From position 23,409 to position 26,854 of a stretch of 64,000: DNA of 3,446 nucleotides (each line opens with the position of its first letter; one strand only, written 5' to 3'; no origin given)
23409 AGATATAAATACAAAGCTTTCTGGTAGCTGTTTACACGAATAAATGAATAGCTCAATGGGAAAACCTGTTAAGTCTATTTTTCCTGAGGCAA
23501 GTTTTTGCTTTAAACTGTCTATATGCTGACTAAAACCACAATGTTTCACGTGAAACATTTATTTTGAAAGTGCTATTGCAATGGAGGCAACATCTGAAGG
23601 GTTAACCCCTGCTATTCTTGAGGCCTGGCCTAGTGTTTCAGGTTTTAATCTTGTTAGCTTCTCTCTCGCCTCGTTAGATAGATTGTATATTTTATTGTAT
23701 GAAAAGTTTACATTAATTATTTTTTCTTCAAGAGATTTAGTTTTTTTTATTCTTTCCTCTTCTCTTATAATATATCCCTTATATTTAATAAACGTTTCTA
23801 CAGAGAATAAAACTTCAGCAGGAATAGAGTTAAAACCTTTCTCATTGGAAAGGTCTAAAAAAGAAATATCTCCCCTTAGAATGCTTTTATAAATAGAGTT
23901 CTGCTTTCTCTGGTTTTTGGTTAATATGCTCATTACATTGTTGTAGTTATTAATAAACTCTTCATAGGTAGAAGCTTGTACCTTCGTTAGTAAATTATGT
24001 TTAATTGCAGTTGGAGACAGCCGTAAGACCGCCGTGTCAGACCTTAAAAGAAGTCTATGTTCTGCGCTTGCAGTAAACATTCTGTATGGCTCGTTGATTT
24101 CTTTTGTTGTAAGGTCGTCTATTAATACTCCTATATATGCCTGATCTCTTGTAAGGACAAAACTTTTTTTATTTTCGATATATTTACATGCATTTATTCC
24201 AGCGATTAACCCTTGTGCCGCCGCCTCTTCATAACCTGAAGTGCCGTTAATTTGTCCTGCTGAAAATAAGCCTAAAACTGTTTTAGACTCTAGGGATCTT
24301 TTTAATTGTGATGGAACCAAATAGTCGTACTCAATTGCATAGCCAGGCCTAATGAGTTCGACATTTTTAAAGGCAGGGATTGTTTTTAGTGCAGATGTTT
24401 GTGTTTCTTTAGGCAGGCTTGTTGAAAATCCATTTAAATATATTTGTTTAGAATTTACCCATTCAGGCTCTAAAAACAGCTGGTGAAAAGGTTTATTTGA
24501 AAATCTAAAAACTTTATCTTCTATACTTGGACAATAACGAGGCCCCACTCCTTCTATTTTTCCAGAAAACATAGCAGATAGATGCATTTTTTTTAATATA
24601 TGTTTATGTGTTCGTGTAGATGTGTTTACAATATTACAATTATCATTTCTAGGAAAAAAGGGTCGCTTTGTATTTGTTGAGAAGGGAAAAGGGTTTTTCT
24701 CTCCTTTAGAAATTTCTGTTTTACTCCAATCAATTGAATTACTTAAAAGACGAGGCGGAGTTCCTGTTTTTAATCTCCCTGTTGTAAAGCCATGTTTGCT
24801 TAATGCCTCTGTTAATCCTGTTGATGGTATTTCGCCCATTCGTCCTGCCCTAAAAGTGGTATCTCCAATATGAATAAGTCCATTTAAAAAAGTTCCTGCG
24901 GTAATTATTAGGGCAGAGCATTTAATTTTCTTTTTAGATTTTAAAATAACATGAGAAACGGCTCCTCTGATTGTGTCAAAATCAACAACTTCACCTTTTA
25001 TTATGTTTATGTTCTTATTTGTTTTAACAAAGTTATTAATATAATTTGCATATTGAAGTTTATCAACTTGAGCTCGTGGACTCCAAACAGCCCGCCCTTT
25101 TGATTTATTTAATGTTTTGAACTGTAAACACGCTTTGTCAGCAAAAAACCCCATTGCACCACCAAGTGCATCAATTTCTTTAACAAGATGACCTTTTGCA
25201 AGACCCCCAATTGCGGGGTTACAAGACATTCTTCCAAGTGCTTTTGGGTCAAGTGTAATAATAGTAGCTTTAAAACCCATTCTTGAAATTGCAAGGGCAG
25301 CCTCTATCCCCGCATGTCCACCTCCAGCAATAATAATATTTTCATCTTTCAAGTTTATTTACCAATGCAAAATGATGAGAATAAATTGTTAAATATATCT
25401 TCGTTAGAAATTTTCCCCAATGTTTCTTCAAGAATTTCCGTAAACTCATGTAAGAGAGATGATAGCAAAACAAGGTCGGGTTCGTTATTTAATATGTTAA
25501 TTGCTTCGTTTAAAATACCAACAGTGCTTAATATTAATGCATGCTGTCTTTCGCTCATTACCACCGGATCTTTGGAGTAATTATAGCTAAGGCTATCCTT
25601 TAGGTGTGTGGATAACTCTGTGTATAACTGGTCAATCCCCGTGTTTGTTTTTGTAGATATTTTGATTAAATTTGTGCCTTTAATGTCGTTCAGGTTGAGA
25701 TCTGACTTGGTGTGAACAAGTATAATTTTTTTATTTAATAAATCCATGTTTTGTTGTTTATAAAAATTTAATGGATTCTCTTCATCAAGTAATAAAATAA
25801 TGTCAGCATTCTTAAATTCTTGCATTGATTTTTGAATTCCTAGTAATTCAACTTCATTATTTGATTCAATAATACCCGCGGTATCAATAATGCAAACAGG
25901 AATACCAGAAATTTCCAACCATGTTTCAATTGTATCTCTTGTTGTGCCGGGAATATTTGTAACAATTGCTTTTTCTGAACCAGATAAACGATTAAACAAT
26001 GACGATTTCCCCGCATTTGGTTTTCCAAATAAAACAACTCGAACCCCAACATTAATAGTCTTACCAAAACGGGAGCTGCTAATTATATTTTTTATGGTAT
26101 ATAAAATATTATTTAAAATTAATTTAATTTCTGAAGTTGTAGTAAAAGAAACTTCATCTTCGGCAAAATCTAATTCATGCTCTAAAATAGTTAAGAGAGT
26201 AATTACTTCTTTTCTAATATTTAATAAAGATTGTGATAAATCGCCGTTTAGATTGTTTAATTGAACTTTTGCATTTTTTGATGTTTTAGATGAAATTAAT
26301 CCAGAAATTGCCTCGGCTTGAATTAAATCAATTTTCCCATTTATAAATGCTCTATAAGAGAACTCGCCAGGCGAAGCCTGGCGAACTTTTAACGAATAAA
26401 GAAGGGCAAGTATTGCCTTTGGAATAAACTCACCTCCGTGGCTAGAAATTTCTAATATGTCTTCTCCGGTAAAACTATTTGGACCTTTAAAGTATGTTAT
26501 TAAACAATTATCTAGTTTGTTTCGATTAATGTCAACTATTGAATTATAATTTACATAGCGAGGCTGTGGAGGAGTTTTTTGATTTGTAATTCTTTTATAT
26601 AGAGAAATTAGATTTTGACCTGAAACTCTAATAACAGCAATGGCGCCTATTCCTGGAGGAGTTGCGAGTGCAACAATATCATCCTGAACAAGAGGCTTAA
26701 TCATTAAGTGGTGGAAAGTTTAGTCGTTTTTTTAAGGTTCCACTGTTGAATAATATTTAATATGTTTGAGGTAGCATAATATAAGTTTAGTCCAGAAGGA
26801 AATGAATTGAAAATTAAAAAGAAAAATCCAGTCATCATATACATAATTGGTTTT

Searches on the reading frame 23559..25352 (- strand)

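Call 50: search_protein_families(library=pfam, proteins=[window:23559-25352:-], max_evalue=0.00001)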
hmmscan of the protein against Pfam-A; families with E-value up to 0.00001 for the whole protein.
window:23559-25352:- (597 aa): 3 families
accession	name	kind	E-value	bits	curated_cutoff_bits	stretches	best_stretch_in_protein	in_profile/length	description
PF01134.28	GIDA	-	4.7e-147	490.6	22.1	1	6-396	2-391/391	Glucose inhibited division protein A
PF13932.14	SAM_GIDA_C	-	1.4e-20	73.3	27.1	1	537-590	2-55/57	tRNA modifying enzyme MnmG/GidA C-terminal helical bundle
PF12831.13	FAD_oxidored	-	1.2e-06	28.6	27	1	6-175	2-165/416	FAD dependent oxidoreductase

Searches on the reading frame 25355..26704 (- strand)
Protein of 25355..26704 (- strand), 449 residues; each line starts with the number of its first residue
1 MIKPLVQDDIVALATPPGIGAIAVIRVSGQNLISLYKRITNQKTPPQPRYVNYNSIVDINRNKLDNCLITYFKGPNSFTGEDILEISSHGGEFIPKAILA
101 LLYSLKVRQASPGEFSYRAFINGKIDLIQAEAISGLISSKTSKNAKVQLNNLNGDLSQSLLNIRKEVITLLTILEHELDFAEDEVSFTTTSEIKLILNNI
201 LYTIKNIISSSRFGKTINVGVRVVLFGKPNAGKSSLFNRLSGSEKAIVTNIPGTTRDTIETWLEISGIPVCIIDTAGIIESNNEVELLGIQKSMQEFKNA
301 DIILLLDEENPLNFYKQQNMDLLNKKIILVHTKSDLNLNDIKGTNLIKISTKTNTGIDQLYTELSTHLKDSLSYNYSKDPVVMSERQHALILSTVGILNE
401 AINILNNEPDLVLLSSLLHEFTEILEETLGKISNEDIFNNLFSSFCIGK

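Call 32: list_cluster_members(proteins=[window:25355-26704:-, window:26704-28443:-, window:39121-42198:-, P0002, window:33533-35614:+, window:20583-23558:-])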
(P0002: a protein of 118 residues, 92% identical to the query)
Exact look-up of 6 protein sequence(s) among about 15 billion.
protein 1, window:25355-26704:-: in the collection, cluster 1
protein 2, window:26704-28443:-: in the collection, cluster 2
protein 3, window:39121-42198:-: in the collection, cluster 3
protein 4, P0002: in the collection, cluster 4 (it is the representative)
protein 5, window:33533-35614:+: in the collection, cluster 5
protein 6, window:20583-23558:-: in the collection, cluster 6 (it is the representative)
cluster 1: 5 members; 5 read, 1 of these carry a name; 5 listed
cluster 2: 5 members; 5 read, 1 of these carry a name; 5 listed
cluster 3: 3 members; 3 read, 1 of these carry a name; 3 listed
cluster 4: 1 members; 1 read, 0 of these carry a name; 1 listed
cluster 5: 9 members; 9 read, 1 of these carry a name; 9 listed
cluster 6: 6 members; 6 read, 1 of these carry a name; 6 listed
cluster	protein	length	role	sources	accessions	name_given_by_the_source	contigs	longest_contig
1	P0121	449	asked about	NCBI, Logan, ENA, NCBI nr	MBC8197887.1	MAG: tRNA uridine-5-carboxymethylaminomethyl(34) synthesis GTPase MnmE [Candidatus ... | tRNA uridine-5-carboxymethylaminomethyl(34) synthesis GTPase MnmE [Candidatus ...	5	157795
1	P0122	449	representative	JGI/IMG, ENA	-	-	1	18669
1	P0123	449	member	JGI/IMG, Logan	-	-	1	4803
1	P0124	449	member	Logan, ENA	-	-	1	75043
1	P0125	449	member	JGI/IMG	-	-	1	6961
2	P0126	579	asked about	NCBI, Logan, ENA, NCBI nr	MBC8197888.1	MAG: membrane protein insertase YidC [Candidatus Marinimicrobia bacterium] | membrane protein insertase YidC [Candidatus Neomarinimicrobiota bacterium]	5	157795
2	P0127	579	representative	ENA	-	-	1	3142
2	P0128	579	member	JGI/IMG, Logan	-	-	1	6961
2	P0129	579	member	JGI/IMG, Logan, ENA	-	-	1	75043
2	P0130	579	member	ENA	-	-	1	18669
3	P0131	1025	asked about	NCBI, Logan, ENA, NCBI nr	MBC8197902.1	MAG: efflux RND transporter permease subunit [Candidatus Marinimicrobia bacterium] | efflux RND transporter permease subunit [Candidatus Neomarinimicrobiota bacterium]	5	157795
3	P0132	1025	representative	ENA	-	-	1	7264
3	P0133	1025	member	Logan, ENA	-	-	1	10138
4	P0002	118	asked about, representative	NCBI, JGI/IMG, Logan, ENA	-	-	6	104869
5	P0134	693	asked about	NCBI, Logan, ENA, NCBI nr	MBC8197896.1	MAG: acylase [Candidatus Marinimicrobia bacterium] | acylase [Candidatus Neomarinimicrobiota bacterium]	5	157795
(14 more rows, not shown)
